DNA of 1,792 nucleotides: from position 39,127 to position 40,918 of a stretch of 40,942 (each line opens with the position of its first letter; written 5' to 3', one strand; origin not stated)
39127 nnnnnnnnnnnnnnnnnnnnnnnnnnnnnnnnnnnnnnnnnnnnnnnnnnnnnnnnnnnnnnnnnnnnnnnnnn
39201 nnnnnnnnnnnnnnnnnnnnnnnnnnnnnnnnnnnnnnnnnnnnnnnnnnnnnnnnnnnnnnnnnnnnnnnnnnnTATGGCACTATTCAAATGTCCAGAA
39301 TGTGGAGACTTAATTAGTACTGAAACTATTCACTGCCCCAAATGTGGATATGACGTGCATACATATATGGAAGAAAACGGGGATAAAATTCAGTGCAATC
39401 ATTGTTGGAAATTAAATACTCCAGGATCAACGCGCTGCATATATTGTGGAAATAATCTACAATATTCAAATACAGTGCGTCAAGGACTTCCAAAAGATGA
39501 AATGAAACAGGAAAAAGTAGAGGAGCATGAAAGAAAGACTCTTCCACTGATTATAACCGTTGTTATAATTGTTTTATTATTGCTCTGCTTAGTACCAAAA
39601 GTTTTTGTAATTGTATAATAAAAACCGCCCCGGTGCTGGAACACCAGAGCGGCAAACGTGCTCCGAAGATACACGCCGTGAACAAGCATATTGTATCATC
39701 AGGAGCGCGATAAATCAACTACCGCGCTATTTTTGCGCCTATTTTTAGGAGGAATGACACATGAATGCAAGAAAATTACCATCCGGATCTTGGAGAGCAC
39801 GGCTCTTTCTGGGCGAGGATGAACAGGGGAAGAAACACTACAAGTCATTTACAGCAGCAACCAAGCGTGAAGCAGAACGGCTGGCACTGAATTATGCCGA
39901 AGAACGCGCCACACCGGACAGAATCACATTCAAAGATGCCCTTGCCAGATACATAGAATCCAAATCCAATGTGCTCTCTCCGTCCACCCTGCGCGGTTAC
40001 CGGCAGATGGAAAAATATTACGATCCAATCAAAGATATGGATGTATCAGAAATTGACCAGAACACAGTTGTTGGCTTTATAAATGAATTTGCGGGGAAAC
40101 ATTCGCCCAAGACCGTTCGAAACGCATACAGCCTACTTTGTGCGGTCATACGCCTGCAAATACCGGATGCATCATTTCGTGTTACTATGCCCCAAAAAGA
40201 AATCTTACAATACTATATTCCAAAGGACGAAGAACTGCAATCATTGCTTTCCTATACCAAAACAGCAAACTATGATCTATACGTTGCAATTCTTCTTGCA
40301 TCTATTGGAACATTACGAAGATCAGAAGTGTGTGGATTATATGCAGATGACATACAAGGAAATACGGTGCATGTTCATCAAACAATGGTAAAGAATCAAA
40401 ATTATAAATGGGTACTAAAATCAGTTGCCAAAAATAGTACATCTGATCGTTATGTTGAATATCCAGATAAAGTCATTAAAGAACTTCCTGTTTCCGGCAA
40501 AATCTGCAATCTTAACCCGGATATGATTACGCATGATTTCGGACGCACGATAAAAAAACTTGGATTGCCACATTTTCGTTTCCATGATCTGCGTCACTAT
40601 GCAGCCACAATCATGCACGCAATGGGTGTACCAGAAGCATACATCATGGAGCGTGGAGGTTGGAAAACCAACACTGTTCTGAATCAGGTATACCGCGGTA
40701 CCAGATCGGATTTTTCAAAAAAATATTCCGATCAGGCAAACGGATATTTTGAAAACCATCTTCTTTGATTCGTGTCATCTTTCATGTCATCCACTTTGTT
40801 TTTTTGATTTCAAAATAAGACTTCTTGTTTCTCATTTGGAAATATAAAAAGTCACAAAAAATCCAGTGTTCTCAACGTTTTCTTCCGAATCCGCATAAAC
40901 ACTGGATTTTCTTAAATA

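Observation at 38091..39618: AT-rich two-gene cassette (SAP-motif protein plus membrane-anchored double zinc ribbon) between immA and int: candidate undescribed prophage exclusion/defence module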

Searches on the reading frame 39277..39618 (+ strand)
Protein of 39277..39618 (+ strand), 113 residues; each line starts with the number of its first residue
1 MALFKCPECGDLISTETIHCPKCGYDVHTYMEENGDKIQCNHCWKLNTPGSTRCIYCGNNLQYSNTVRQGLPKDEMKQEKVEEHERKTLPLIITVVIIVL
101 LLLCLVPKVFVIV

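Call 3: search_protein_families(library=pfam, proteins=[window:39277-39618:+], max_evalue=1)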
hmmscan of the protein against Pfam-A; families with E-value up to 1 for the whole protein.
window:39277-39618:+ (113 aa): 41 families (the best 25 are shown)
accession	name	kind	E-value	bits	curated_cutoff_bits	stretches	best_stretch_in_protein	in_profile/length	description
PF13248.11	Zn_ribbon_3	-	8.1e-10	38.3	27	2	4-26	3-25/26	zinc-ribbon domain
PF12773.13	DZR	-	9.3e-08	32.6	27.3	2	6-24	27-45/45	Double zinc ribbon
PF13240.11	Zn_Ribbon_1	-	1.3e-06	28.4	25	2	5-26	1-22/23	zinc-ribbon domain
PF10005.14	Zn_ribbon_DZR_6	-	0.00033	21.8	23.4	2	3-27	1-25/93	zinc-ribbon domain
PF00130.28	C1_1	-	0.00033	20.8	26.5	2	5-28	13-39/53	Phorbol esters/diacylglycerol binding domain (C1 domain)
PF10571.15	UPF0547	-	0.00095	19.7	29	1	5-26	2-23/26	Uncharacterised protein family UPF0547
PF18912.6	DZR_2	-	0.0015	18.8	27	2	35-64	19-49/56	Double zinc ribbon domain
PF24460.1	DUF7575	-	0.0015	18.3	28.5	1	16-26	2-12/28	Domain of unknown function (DUF7575)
PF17032.10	Zn_ribbon_15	-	0.0026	19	28.9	1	5-24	54-73/73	zinc-ribbon family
PF07191.17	Zn_ribbon_6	-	0.0026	18.1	25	2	18-63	1-41/67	Double zinc ribbon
PF05399.16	EVI2A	-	0.004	17.2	25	1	72-105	116-149/231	Ectropic viral integration site 2A protein (EVI2A)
PF01396.24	Zn_ribbon_Top1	-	0.024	14.9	32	0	19-35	3-19/39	Topoisomerase DNA binding C4 zinc finger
PF23165.1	zf-C2H2_FBX41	-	0.025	14.5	24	0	4-11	3-10/30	F-box only protein 41 C2H2 zinc finger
PF07282.18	Cas12f1-like_TNB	-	0.031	14.9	26.3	1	5-28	30-51/60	Cas12f1-like, TNB domain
PF14690.11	Zn_ribbon_ISL3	-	0.036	14.9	25.5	0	52-70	3-21/47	zinc-finger of transposase IS204/IS1001/IS1096/IS1165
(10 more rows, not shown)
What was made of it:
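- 39277..39618 (+): Y, a 113-aa tail-anchored double zinc-ribbon membrane protein. It is an independent cargo gene. Zn_ribbon_3 and DZR (call 3).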

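Call 4: search_protein_families(library=padloc, proteins=[window:39277-39618:+], max_evalue=1)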
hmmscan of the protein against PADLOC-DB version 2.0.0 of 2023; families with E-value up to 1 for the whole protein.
window:39277-39618:+ (113 aa): 0 families

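Call 5: search_protein_families(library=phrogs, proteins=[window:39277-39618:+], max_evalue=1)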
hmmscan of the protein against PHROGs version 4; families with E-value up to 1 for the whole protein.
window:39277-39618:+ (113 aa): 35 families (the best 25 are shown)
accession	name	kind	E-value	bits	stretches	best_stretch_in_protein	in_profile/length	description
phrog_9700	-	unknown function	4.4e-10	40.1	1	1-106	4-102/483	-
phrog_6586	-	unknown function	2.4e-08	34.9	2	1-38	1-37/129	-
phrog_1788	-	unknown function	9.4e-06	26.8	1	3-29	17-43/133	-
phrog_8032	-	unknown function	3.6e-05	25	1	4-29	74-99/173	-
phrog_22898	-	unknown function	4.3e-05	24.7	1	40-102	4-66/163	-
phrog_4852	-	unknown function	0.00021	22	2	2-28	12-40/194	-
phrog_23817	-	unknown function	0.00034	21.7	1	4-29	6-31/110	-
phrog_10292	-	unknown function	0.00082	20.3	1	1-38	1-27/136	-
phrog_8436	-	unknown function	0.002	19.2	2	5-33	65-93/110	-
phrog_38187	-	unknown function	0.0042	18.2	1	1-25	1-25/144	-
phrog_2546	-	unknown function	0.0073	17.5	1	5-44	2-39/180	-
phrog_17788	-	unknown function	0.018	15.2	1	16-65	95-141/527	-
phrog_6422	-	moron, auxiliary metabolic gene and host takeover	0.026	15.9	1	19-84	9-60/120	Lar-like restriction alleviation protein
phrog_15427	-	DNA, RNA and nucleotide metabolism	0.055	14.1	1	5-66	34-99/270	endonuclease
phrog_9057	-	unknown function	0.069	14.4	1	59-106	77-125/152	-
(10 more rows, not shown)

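Call 6: search_protein_families(library=ncbifam, proteins=[window:39277-39618:+], max_evalue=1)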
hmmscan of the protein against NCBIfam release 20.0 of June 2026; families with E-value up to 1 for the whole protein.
window:39277-39618:+ (113 aa): 17 families
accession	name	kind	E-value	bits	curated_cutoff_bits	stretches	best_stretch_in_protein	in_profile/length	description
NF053815.1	teico_TcaA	equivalog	2.4e-09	36.5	550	2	39-104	3-68/463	membrane-associated protein TcaA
NF047912.1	ECs_2282_CxxC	subfamily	0.0017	18.3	37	1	17-45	2-35/60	ECs_2282 family putative zinc-binding protein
NF041910.1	HVO_0416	equivalog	0.0024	17.7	80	2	5-26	36-57/58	HVO_0416 family zinc finger protein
NF001605.0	PRK00398.1-2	equivalog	0.0047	16.8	63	1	3-26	1-27/43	DNA-directed RNA polymerase subunit P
NF001608.0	PRK00398.1-6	equivalog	0.0062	16.3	84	1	1-27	1-31/46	DNA-directed RNA polymerase subunit P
NF045720.1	rubredox_RCKP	subfamily_domain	0.0075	15.8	45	1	1-11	1-11/34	RCKP-type rubredoxin-like domain-containing protein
NF041909.1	HVO_2753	equivalog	0.008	16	80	0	2-24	25-43/59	HVO_2753 family zinc finger protein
NF001607.0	PRK00398.1-4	equivalog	0.02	14.6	89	1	2-25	8-36/53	DNA-directed RNA polymerase subunit P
NF003161.0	PRK04136.1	equivalog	0.028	14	54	0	6-26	17-37/49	50S ribosomal protein L40e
NF049953.1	ribbon_DG_selen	exception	0.037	14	130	1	5-25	149-169/172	zinc ribbon-containing (seleno)protein DG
NF011149.0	PRK14559.1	equivalog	0.043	12.5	374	0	5-29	29-53/642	serine/threonine phosphatase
NF041374.1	GDCCVxC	domain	0.073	13.3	40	0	17-57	2-45/58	GDCCVxC domain-containing (seleno)protein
NF011482.0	PRK14892.1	equivalog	0.081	12.8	109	0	17-57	21-61/101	putative transcription elongation factor Elf1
NF001604.0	PRK00398.1-1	equivalog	0.099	12.2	103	0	37-63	3-35/48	DNA-directed RNA polymerase subunit P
TIGR01384.1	TFS_arch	equivalog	0.1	13.3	64.75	1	6-33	3-32/101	transcription factor S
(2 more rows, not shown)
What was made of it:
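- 39277..39618 (+): TcaA N-terminus-like, 36.5 bits against a 550-bit cut-off (call 6).
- Closest known: TcaA/YvbJ-type zinc-ribbon-TM-ectodomain membrane proteins. Same: Y matches their N-terminal zinc ribbon and TM segment: NF053815 at 36.5 bits and phrog_9700 at 4e-10 (calls 5, 6).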

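Call 41: find_homologous_proteins(query=window:39277-39618:+)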
Query window:39277-39618:+ (113 aa): 7 proteins with E <= 0.001 among 38 candidates.
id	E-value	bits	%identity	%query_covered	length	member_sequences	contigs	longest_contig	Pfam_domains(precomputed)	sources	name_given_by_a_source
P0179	2.5e-72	258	99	100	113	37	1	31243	PF13240.12,PF12773.14,PF13248.12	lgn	-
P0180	4.2e-54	199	71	100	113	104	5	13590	PF13240.12,PF12773.14,PF13248.12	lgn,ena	-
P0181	1.1e-51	192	71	100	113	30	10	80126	PF13240.12,PF12773.14,PF13248.12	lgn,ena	-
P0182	4.5e-49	183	73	81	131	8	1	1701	PF13240.12,PF12773.14,PF13248.12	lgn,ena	-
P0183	4.3e-42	161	70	85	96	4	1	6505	PF13240.12,PF12773.14,PF13248.12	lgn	-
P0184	4.2e-40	154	58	100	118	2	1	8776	PF13240.12,PF12773.14,PF28085.1,PF13248.12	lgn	-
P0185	2.9e-39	152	71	79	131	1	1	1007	PF13240.12,PF12773.14,PF13248.12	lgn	-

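Call 42: find_encoding_contigs(protein=P0181, flank=5000, max_places=5)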
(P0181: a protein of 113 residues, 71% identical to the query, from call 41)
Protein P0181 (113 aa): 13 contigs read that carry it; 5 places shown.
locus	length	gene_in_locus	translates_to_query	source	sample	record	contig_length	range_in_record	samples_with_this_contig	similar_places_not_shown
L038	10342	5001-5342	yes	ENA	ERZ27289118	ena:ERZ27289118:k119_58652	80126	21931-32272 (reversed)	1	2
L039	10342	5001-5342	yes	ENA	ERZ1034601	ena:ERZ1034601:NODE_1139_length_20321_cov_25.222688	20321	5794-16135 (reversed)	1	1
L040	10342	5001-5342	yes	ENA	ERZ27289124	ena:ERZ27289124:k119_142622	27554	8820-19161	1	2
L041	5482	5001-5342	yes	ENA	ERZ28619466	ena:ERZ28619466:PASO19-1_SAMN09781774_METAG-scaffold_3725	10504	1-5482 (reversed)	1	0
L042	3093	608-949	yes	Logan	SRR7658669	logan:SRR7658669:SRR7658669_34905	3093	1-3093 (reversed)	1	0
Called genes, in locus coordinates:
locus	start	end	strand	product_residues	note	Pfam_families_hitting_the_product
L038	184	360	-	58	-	-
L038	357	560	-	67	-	-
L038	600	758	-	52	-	-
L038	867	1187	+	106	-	-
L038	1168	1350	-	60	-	-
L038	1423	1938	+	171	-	-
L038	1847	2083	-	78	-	-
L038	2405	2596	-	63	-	-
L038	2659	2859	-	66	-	-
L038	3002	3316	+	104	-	PF12844:HTH_19 (weak), PF13560:HTH_31 (weak), PF01381:HTH_3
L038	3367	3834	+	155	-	PF06114:Peptidase_M78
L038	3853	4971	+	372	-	PF13240:Zn_Ribbon_1 (faint), PF16729:DUF5067, PF11611:DUF4352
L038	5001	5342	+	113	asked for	PF12773:DZR (faint), PF13248:Zn_ribbon_3 (faint), PF13240:Zn_Ribbon_1 (faint)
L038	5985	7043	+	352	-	PF07751:Abi_2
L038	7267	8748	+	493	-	PF00239:Resolvase, PF07508:Recombinase, PF13408:Zn_ribbon_recom (weak)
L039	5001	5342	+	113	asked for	PF12773:DZR (faint), PF13248:Zn_ribbon_3 (faint), PF13240:Zn_Ribbon_1 (faint)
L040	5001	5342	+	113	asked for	PF12773:DZR (faint), PF13248:Zn_ribbon_3 (faint), PF13240:Zn_Ribbon_1 (faint)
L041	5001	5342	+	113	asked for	PF12773:DZR (faint), PF13248:Zn_ribbon_3 (faint), PF13240:Zn_Ribbon_1 (faint)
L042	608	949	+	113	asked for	PF12773:DZR (faint), PF13248:Zn_ribbon_3 (faint), PF13240:Zn_Ribbon_1 (faint)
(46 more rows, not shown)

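Call 43: find_encoding_contigs(protein=P0180, flank=5000, max_places=4)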
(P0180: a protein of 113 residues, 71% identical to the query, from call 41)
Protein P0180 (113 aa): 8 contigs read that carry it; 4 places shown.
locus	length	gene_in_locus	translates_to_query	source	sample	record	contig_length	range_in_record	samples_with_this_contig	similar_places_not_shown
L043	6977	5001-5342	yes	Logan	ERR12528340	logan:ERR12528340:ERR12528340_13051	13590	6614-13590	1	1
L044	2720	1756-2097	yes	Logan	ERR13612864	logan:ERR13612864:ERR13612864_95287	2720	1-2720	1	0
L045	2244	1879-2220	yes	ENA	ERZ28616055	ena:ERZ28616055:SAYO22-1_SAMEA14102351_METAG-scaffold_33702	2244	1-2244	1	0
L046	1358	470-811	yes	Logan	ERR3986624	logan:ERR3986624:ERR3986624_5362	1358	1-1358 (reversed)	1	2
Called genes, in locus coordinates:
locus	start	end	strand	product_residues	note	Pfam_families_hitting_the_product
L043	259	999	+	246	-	-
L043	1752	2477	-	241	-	PF03104:DNA_pol_B_exo1, PF00929:RNase_T, PF01396:Zn_ribbon_Top1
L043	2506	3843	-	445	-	PF01070:FMN_dh, PF03060:NMO (weak), PF01645:Glu_synthase (faint)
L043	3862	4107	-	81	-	-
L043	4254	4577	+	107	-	PF13560:HTH_31 (weak), PF01381:HTH_3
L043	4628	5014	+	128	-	PF06114:Peptidase_M78 (weak)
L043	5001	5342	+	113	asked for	PF12773:DZR (faint), PF13248:Zn_ribbon_3, PF13240:Zn_Ribbon_1 (weak)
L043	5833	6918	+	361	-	PF00589:Phage_integrase (weak)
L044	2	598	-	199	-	?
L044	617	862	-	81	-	-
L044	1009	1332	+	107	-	PF13560:HTH_31 (weak), PF01381:HTH_3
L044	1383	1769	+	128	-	PF06114:Peptidase_M78 (weak)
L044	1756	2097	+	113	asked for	PF12773:DZR (faint), PF13248:Zn_ribbon_3, PF13240:Zn_Ribbon_1 (weak)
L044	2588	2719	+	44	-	?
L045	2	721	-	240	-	?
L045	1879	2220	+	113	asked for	PF12773:DZR (faint), PF13248:Zn_ribbon_3, PF13240:Zn_Ribbon_1 (weak)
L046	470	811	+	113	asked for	PF12773:DZR (faint), PF13248:Zn_ribbon_3, PF13240:Zn_Ribbon_1 (weak)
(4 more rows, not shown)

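Call 44: find_encoding_contigs(protein=P0184, flank=5000, max_places=3)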
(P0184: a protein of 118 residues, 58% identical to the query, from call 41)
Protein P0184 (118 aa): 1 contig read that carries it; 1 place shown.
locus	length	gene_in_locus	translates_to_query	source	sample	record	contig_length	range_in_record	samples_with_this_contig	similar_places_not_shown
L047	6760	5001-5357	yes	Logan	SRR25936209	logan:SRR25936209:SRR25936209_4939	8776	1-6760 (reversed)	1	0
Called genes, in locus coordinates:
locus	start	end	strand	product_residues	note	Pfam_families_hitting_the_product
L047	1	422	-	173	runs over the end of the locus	-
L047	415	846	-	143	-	PF00075:RNase_H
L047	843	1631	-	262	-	PF23343:REP_ORF2-G2P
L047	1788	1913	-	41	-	-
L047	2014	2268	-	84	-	-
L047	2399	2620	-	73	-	-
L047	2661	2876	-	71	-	PF13560:HTH_31, PF01381:HTH_3, PF12844:HTH_19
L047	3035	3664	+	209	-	PF13443:HTH_26 (weak), PF00717:Peptidase_S24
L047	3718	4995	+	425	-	PF04471:Mrr_cat, PF22722:NA-iREase1 (faint), PF13156:Mrr_cat_2 (weak)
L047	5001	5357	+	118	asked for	PF12773:DZR (faint), PF13248:Zn_ribbon_3 (faint), PF28085:HVO_0416 (faint), PF13240:Zn_Ribbon_1 (weak)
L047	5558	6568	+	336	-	PF14659:Phage_int_SAM_3 (weak), PF00589:Phage_integrase (weak)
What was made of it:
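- Abi_2, RhuM and Mrr_cat also occur in this slot next to Y homologues (calls 42, 44).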

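Call 96: search_dna_similar(query=window:39277-39618:+, collection=phages, mode=protein, max_evalue=0.001, max_rows=15)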
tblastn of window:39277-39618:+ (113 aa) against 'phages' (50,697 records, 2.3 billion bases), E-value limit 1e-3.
No match.

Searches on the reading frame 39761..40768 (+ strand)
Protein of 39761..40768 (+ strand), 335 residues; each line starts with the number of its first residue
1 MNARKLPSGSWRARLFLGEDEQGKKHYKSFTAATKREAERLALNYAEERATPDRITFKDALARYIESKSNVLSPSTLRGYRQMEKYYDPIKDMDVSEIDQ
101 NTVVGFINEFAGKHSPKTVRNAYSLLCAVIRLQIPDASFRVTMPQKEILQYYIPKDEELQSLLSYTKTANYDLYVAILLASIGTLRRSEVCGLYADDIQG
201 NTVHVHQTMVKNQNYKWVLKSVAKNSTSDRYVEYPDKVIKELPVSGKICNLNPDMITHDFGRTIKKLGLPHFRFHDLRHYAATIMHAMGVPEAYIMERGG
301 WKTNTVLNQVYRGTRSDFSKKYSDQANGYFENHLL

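Call 3: search_protein_families(library=pfam, proteins=[window:39761-40768:+], max_evalue=1)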
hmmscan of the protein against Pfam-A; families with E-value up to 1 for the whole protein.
window:39761-40768:+ (335 aa): 6 families
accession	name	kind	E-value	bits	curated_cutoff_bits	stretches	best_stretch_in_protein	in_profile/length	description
PF00589.27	Phage_integrase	-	7.2e-15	55.6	27.1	1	157-312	6-166/172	Phage integrase family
PF22022.2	Phage_int_M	-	0.0013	19.3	27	1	57-131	1-77/96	Phage integrase central domain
PF14659.12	Phage_int_SAM_3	-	0.0016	19.1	22.6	1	56-110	1-57/58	Phage integrase, N-terminal SAM-like domain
PF13102.12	Phage_int_SAM_5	-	0.053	14.3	22.3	1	56-131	1-80/98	Phage integrase SAM-like domain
PF05817.20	Ribophorin_II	-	0.055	13.6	23.4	1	96-129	203-236/240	Ribophorin II N-terminal domain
PF00847.26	AP2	-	0.059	14.1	33.3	1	8-48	12-50/54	AP2 domain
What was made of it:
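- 39761..40768 (+): Tyrosine integrase with its own RBS. Phage_integrase 55.6 bits (call 3).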
